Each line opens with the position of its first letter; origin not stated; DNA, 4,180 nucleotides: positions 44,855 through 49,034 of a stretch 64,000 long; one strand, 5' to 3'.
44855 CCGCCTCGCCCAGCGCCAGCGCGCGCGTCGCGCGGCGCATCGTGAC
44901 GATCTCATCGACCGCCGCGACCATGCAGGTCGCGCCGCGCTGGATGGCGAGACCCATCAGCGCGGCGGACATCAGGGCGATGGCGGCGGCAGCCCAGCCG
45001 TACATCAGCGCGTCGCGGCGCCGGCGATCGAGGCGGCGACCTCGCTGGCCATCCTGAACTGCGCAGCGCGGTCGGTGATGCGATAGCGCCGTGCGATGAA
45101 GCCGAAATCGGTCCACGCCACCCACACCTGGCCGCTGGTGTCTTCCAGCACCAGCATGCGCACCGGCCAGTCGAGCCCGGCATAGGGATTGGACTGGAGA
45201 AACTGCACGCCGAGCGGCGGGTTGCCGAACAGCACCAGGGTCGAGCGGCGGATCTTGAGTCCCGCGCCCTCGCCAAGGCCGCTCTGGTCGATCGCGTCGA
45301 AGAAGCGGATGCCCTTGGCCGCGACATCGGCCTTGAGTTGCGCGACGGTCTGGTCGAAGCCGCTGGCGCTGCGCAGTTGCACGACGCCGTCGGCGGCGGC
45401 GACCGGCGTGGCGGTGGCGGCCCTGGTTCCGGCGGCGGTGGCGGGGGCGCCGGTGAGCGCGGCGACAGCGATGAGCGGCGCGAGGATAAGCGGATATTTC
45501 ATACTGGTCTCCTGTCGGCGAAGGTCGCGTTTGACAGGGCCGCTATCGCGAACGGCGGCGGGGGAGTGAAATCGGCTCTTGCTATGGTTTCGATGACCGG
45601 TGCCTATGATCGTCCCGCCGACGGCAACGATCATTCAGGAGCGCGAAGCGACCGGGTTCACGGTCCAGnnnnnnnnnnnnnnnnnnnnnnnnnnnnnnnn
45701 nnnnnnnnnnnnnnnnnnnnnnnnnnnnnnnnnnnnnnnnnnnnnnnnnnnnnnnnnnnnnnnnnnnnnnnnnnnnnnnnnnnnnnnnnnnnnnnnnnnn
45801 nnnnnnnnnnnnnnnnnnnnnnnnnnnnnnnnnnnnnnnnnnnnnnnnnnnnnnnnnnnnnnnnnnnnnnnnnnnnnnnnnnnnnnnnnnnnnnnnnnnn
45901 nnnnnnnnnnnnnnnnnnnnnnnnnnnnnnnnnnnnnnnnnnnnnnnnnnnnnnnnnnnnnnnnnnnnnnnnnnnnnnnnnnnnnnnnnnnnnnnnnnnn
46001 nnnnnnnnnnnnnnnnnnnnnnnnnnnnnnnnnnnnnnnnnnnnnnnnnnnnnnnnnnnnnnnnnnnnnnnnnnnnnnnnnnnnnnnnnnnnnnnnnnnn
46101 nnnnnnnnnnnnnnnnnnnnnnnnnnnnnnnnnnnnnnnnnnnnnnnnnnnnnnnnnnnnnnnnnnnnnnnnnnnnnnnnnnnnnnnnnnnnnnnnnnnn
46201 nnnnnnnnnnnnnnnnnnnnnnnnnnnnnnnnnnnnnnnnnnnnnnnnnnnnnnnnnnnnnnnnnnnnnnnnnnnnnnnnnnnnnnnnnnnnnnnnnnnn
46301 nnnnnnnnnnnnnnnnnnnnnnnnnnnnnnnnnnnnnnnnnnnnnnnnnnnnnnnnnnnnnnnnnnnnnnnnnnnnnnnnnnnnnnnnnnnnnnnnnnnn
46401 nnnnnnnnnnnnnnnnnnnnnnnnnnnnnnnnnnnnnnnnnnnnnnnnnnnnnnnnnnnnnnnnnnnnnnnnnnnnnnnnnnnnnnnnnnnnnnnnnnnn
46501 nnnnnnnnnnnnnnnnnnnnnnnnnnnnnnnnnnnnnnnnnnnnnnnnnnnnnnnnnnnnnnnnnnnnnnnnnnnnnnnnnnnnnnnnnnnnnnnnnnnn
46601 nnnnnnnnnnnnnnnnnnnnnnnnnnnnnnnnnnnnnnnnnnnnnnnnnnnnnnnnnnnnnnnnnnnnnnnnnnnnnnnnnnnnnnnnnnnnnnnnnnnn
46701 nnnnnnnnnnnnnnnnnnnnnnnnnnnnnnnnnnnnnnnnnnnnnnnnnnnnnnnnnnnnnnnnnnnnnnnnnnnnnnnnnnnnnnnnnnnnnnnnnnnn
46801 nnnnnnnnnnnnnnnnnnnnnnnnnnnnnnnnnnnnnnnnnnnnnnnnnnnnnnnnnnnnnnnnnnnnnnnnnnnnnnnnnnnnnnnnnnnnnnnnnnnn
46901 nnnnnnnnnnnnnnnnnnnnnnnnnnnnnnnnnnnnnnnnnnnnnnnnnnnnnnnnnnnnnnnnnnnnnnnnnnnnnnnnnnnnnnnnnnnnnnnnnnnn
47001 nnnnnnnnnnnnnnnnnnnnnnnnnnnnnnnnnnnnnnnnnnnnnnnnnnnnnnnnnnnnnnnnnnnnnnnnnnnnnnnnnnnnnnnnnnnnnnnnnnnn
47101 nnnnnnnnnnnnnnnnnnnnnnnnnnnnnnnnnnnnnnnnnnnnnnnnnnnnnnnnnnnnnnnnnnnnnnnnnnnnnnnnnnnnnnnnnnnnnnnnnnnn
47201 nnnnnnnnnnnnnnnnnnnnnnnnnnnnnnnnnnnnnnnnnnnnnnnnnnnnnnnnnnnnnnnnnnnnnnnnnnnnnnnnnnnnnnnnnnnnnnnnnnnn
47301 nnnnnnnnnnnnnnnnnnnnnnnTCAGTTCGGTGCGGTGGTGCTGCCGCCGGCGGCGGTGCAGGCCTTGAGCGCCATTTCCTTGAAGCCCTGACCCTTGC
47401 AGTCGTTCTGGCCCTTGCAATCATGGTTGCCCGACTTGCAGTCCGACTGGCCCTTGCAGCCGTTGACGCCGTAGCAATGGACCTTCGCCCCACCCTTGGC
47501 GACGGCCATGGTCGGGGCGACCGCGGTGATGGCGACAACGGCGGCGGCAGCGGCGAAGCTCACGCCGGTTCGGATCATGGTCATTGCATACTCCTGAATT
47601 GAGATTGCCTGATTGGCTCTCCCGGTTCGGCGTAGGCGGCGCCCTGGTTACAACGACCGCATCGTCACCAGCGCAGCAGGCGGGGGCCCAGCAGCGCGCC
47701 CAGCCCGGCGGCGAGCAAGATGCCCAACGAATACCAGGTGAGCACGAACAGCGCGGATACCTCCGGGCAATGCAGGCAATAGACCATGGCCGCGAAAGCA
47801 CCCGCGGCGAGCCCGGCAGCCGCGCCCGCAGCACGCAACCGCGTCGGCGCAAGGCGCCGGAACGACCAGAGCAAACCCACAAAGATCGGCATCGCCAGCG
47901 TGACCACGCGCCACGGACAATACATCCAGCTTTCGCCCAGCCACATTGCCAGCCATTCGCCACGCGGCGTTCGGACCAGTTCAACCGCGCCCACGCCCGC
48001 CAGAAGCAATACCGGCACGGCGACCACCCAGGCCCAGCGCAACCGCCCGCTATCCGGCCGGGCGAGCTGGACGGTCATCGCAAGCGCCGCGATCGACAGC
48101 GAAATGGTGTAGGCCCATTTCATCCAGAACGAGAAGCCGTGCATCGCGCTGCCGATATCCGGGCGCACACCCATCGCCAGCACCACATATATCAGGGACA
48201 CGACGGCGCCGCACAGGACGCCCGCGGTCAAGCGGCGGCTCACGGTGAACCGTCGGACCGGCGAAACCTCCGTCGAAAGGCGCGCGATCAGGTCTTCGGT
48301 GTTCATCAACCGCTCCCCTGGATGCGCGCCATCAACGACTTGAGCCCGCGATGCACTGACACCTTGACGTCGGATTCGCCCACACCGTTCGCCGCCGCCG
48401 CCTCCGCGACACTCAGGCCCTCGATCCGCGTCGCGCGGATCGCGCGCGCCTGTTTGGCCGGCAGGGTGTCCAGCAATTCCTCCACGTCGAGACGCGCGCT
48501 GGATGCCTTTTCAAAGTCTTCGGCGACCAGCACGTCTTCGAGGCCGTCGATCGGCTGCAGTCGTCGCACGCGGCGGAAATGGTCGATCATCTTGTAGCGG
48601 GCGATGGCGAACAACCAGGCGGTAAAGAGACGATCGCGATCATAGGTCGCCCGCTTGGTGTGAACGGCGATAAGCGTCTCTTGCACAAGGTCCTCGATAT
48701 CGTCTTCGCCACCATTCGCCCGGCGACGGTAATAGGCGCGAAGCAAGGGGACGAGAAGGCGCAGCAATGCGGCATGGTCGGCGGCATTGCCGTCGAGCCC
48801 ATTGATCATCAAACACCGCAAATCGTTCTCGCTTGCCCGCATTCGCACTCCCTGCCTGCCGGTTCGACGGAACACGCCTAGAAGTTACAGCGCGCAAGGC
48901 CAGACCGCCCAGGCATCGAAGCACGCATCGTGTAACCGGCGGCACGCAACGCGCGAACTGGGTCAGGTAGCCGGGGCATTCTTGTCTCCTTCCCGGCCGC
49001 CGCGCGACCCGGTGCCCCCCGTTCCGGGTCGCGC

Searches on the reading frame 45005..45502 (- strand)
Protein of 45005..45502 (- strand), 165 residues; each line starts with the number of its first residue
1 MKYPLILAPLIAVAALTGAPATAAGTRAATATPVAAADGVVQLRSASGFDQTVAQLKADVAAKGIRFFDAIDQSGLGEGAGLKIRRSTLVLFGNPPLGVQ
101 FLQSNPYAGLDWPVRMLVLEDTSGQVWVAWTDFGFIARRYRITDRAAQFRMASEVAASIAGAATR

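Call 46: search_protein_families(library=ncbifam, proteins=[window:45005-45502:-], max_evalue=0.001)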
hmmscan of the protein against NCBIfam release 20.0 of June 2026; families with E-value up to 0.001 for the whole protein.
window:45005-45502:- (165 aa): 1 family
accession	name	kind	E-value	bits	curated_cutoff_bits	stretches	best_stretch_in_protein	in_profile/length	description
NF002454.0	PRK01636.1-2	equivalog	2.7e-14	53.2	312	1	37-142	140-245/270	fluoride efflux transporter CrcB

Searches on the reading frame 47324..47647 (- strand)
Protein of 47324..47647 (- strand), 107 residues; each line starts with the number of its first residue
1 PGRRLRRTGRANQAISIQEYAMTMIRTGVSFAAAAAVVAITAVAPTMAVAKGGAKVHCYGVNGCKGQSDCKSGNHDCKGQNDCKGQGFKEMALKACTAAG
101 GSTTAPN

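Call 16: search_protein_families(library=pfam, proteins=[window:47324-47647:-], max_evalue=0.001)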
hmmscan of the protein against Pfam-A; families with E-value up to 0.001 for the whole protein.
window:47324-47647:- (107 aa): 0 families

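Call 46: search_protein_families(library=ncbifam, proteins=[window:47324-47584:-], max_evalue=0.001)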
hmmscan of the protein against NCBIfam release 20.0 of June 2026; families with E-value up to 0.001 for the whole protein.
window:47324-47584:- (86 aa): 1 family
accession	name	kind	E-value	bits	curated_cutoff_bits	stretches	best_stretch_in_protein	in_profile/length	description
NF050166.1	Cu_RiPP_BufA2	equivalog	2.9e-29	101.1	60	1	8-82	2-78/79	BufA2 family periplasmic bufferin-type metallophore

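Call 47: search_protein_families(library=pfam, proteins=[window:47324-47584:-], max_evalue=0.001)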
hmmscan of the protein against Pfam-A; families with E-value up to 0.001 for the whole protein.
window:47324-47584:- (86 aa): 0 families

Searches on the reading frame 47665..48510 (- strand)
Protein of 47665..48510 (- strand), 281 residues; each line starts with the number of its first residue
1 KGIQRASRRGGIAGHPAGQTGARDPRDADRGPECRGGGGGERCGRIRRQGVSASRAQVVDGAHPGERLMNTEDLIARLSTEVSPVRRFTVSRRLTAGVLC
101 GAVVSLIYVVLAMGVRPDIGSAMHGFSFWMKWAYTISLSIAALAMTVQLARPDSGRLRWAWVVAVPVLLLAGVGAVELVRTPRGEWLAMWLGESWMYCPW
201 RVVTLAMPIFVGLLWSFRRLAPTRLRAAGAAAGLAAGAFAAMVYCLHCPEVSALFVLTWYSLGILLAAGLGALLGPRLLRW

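Call 16: search_protein_families(library=pfam, proteins=[window:47665-48510:-], max_evalue=0.001)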
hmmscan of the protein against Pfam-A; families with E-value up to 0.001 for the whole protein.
window:47665-48510:- (281 aa): 1 family
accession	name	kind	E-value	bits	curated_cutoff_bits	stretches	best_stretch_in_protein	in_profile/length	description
PF06532.16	NrsF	-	2.8e-74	249.8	26.8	1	78-281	1-204/204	Negative regulator of sigma F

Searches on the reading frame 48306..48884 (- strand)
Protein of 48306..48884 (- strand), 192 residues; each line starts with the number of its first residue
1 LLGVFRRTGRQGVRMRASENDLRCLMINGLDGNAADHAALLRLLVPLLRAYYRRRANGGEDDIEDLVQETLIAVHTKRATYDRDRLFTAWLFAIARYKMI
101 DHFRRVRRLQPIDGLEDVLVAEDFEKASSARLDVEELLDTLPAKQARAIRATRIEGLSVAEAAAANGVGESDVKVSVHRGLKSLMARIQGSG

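Call 16: search_protein_families(library=pfam, proteins=[window:48306-48884:-], max_evalue=0.001)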
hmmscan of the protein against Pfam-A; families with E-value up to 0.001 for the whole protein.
window:48306-48884:- (192 aa): 4 families
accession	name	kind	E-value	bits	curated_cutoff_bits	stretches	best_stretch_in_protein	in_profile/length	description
PF04542.20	Sigma70_r2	-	1.7e-14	53.8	24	1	42-108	3-70/71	Sigma-70 region 2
PF08281.18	Sigma70_r4_2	-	2.4e-10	40.4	25.7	1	132-184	2-54/54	Sigma-70, region 4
PF07638.17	Sigma70_ECF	-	9.1e-06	26.1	21.1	1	32-174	14-169/185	ECF sigma factor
PF04545.22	Sigma70_r4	-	1.4e-05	25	24.1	1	137-184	1-48/50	Sigma-70, region 4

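Call 46: search_protein_families(library=ncbifam, proteins=[window:48306-48875:-], max_evalue=0.001)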
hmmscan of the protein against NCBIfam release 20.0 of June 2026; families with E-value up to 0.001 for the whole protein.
window:48306-48875:- (189 aa): 73 families (the best 25 are shown)
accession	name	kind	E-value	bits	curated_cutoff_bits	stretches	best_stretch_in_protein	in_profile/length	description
NF009191.0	PRK12539.1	subfamily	4.8e-56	189.2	171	1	14-186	3-180/185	sigma-70 family RNA polymerase sigma factor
NF009188.0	PRK12536.1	subfamily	6.6e-55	186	250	1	10-187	8-188/190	RNA polymerase sigma factor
NF009165.0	PRK12512.1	equivalog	2.3e-39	134.9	198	1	12-186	2-180/184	RNA polymerase sigma factor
TIGR02937.1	sigma70-ECF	superfamily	1.1e-20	73.9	42.9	1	36-181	5-161/165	sigma-70 family RNA polymerase sigma factor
NF007215.0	PRK09637.1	equivalog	3.6e-19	69.4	212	1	45-183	14-152/181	RNA polymerase sigma factor SigZ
NF007230.0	PRK09648.1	subfamily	4.9e-19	68.8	209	1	11-186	5-190/195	RNA polymerase sigma factor ShbA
TIGR02959.1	SigZ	equivalog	3.9e-18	65.8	168.65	1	45-185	8-148/170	RNA polymerase sigma factor SigZ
TIGR02989.1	Sig-70_gvs1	subfamily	9.6e-16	58.1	124.55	1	35-181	4-154/158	RNA polymerase sigma-70 factor, Rhodopirellula/Verrucomicrobium family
NF007225.0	PRK09643.1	equivalog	2.1e-15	57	190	1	51-185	45-182/204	RNA polymerase sigma factor SigM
NF007227.0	PRK09645.1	subfamily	3.2e-15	56.5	202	1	45-188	26-173/177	sigma-70 family RNA polymerase sigma factor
TIGR02950.1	SigM_subfam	subfamily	6.2e-14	52.1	147.95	1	57-184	24-157/159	RNA polymerase sigma factor, SigM family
NF009184.0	PRK12532.1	equivalog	1.1e-13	51.5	276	1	48-124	21-98/195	RNA polymerase sigma factor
NF009166.1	PRK12513.1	equivalog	1.1e-13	51.3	206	1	22-180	12-181/193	RNA polymerase sigma factor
TIGR02985.1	Sig70_bacteroi1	subfamily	6.2e-13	49.3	126.4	1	48-183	17-160/162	RNA polymerase sigma-70 factor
NF058625.1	sigma_PG0214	equivalog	6.6e-13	48.7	130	1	53-185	24-161/170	GFO_1088 family ECF-type sigma factor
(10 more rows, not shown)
